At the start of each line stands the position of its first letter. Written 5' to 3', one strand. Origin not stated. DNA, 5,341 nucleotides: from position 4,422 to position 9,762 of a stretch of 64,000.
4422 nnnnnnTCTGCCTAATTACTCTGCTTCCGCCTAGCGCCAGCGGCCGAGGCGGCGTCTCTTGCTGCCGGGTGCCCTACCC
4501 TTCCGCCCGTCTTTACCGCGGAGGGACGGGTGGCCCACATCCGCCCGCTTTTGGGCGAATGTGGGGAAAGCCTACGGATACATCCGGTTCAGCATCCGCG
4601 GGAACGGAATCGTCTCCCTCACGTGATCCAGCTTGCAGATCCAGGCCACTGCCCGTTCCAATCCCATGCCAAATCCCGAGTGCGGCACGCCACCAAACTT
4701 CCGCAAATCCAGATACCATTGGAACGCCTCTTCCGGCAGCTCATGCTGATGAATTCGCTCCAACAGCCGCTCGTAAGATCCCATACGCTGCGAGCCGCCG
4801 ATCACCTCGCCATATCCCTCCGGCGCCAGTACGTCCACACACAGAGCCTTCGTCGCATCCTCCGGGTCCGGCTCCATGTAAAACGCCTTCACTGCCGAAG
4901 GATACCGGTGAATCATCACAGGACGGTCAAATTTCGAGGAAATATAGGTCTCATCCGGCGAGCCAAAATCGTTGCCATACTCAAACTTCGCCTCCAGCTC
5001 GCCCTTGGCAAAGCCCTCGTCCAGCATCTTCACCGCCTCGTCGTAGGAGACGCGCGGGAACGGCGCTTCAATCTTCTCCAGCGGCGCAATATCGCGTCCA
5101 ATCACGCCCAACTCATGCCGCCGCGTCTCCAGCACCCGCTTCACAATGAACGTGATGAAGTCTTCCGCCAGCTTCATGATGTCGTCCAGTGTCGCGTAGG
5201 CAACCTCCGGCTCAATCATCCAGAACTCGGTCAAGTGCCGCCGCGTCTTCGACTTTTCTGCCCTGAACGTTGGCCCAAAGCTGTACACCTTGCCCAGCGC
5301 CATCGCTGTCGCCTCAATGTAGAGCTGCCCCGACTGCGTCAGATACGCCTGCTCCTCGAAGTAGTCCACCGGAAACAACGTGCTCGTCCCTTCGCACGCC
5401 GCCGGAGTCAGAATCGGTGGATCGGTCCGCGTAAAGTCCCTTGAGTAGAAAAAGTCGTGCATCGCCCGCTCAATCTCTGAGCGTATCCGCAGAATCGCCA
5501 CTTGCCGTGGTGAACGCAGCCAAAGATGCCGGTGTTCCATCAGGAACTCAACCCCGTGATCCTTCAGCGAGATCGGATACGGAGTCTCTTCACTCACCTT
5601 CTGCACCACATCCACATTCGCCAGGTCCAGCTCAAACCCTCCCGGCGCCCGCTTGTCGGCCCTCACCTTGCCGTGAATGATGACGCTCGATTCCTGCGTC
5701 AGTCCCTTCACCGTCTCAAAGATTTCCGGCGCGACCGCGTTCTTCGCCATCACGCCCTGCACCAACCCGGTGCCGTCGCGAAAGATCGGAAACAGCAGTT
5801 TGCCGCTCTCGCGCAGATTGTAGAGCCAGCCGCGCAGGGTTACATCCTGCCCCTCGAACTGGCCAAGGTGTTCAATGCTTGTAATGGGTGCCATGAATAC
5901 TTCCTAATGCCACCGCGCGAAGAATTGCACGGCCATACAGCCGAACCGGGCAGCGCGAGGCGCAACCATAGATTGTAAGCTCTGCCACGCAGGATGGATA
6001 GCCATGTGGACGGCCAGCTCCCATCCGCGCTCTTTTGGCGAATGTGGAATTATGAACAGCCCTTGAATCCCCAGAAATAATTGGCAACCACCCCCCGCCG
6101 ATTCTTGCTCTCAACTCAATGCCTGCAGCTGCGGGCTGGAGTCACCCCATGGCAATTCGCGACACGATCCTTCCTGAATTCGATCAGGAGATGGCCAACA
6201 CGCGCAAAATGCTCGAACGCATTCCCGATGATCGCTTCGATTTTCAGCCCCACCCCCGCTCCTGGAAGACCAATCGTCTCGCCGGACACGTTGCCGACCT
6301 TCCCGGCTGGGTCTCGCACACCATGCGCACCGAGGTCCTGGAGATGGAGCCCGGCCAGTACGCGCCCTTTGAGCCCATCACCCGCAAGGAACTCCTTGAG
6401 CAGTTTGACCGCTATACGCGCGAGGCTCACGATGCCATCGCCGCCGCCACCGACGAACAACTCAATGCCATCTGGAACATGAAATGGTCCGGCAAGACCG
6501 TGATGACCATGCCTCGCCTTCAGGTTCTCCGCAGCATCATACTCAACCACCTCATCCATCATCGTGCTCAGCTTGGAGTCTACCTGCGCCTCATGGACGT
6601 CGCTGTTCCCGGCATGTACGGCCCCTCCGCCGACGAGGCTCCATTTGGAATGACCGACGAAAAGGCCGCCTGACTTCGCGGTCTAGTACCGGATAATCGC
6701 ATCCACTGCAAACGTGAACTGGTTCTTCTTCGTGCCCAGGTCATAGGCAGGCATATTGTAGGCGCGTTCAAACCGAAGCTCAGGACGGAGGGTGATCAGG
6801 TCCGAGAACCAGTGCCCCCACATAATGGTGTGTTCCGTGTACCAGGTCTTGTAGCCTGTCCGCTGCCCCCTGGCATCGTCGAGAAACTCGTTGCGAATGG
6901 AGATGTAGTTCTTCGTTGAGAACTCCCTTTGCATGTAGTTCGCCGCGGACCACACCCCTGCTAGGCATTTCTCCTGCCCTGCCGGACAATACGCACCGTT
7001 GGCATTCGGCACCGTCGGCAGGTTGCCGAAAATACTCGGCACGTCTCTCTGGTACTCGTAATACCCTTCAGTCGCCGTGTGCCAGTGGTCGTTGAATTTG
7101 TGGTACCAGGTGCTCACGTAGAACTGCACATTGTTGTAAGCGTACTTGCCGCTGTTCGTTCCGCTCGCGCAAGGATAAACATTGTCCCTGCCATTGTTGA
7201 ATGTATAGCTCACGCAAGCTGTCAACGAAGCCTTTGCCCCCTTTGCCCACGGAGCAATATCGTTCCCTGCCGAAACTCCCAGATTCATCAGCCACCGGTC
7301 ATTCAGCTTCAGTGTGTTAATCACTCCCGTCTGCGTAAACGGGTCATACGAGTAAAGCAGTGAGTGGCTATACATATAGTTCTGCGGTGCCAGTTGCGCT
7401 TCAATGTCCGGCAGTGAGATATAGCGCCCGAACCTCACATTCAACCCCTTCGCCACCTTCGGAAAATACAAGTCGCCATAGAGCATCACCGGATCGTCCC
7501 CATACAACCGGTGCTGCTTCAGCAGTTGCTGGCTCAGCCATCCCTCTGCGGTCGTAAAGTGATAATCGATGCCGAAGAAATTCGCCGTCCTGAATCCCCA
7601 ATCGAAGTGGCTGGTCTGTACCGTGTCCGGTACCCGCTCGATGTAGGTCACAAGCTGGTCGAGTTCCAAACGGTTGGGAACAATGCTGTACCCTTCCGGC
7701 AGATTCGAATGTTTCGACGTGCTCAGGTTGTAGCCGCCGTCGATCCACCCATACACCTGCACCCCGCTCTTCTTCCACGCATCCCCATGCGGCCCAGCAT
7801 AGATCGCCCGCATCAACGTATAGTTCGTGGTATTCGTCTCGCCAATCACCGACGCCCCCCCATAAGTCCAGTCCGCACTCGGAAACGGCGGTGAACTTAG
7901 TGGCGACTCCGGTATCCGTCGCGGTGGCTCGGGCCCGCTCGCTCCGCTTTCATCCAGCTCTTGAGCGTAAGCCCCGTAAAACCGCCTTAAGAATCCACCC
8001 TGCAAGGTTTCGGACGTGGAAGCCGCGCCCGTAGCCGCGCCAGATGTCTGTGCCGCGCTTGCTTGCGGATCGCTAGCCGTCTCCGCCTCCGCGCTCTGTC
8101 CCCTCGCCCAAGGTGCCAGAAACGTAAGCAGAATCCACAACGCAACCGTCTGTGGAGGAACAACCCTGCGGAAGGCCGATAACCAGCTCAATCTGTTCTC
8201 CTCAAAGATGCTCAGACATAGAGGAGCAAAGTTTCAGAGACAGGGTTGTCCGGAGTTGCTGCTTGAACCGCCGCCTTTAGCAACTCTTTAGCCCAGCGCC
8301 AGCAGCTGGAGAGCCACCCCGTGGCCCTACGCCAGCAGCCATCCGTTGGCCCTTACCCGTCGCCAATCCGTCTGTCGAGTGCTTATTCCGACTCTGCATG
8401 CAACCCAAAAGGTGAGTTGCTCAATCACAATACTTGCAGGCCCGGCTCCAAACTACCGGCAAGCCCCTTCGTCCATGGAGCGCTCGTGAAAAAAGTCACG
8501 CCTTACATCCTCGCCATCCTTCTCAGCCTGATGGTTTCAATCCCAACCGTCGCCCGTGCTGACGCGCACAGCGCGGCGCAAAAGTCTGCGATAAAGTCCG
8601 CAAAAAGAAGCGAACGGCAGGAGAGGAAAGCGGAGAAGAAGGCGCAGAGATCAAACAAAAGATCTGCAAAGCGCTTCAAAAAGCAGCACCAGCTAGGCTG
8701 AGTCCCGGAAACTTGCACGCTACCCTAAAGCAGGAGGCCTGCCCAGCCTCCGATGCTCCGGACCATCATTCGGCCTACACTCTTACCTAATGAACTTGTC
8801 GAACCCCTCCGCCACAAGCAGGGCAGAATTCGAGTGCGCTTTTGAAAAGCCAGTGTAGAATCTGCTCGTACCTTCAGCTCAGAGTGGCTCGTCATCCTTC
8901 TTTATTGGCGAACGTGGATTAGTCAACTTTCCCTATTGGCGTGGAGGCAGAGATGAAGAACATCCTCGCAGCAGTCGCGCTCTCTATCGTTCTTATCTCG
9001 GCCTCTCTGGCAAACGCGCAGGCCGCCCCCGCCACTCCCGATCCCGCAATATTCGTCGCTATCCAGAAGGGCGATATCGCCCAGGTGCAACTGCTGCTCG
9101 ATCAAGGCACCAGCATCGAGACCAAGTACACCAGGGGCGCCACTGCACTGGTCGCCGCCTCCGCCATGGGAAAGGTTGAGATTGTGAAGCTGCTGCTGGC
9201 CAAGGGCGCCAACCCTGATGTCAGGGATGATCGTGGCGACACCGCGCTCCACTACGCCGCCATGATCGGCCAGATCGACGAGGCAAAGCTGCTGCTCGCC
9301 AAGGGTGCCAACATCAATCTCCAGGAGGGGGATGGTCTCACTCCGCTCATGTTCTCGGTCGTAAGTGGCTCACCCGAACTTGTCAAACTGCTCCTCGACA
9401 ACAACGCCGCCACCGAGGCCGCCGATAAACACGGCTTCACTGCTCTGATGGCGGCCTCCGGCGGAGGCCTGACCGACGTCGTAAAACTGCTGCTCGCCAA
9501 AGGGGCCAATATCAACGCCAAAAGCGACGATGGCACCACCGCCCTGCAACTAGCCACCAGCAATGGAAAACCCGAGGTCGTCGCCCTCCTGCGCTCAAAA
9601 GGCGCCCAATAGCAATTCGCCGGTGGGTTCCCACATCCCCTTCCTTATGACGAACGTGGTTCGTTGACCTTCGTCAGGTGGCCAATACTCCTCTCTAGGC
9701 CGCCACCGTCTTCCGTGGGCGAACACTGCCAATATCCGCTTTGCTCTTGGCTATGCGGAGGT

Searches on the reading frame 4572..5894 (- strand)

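Call 44: search_protein_families(library=pfam, max_evalue=0.0001, proteins=[window:4572-5894:-])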
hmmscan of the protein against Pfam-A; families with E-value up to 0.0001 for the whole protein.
window:4572-5894:- (440 aa): 2 families
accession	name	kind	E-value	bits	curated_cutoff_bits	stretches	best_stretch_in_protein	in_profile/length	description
PF00152.25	tRNA-synt_2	-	2.2e-71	240.9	25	1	116-434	3-307/308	tRNA synthetases class II (D, K and N)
PF01336.31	tRNA_anti-codon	-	3.9e-11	43.2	27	1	18-90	1-68/75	OB-fold nucleic acid binding domain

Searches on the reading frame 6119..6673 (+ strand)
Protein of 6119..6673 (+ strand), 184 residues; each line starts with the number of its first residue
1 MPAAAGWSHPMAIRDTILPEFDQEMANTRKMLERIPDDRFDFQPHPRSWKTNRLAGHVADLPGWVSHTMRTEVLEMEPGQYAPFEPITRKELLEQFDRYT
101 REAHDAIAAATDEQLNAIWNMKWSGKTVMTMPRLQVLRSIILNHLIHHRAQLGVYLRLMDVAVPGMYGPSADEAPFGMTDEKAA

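Call 44: search_protein_families(library=pfam, max_evalue=0.0001, proteins=[window:6119-6673:+])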
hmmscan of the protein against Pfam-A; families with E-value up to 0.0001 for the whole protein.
window:6119-6673:+ (184 aa): 2 families
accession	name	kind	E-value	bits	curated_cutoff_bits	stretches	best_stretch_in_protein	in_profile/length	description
PF05163.17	DinB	-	1.6e-14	54.6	23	1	17-172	8-158/165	DinB family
PF12867.12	DinB_2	-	4.8e-10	40.4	24.8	1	21-152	2-128/128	DinB superfamily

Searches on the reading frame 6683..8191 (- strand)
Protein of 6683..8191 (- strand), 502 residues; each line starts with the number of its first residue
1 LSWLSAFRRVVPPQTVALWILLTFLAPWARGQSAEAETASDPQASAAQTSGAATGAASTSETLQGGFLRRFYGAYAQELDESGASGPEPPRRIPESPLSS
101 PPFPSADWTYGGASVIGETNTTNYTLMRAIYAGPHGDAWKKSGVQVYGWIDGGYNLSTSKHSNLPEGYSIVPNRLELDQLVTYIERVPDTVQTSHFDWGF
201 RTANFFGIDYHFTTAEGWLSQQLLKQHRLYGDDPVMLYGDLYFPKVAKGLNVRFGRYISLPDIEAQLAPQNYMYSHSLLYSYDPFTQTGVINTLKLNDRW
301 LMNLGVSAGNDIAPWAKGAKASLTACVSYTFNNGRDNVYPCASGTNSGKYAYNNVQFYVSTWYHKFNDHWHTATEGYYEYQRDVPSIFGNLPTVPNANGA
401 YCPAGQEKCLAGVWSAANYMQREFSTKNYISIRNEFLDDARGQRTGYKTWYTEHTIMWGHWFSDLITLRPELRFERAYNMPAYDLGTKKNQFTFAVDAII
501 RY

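Call 44: search_protein_families(library=pfam, max_evalue=0.0001, proteins=[window:6683-8191:-])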
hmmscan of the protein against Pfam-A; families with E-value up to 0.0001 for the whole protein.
window:6683-8191:- (502 aa): 1 family
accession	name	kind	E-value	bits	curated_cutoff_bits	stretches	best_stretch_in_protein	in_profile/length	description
PF07642.17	BBP2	-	5.1e-30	105.3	26.2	1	144-501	2-338/339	Putative beta-barrel porin-2, OmpL-like. bbp2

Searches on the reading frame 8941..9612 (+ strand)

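Call 44: search_protein_families(library=pfam, max_evalue=0.0001, proteins=[window:8941-9612:+])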
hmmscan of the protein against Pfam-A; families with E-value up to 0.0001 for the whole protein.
window:8941-9612:+ (223 aa): 7 families
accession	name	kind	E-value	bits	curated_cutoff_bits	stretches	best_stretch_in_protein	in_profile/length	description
PF12796.13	Ank_2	-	5.3e-52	174.8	27.3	3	38-128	2-89/90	Ankyrin repeats (3 copies)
PF00023.36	Ank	-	2.4e-41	137.9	21.1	3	164-195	1-32/33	Ankyrin repeat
PF13637.12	Ank_4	-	1.2e-35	121.2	22.7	3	71-119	2-50/50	Ankyrin repeats (many copies)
PF13606.12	Ank_3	-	6e-28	93.8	22.3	0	99-126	2-29/30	Ankyrin repeat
PF13857.12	Ank_5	-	1.3e-27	96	27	3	158-205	9-56/56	Ankyrin repeats (many copies)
PF24521.3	Ank_KRIT1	-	5.7e-09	36.3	80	0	41-93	26-74/149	KRIT1 ankyrin-repeats domain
PF23745.1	ANK_LRRK2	-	1.1e-05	25.7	27.5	0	102-187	34-115/130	LRRK2 ANK repeat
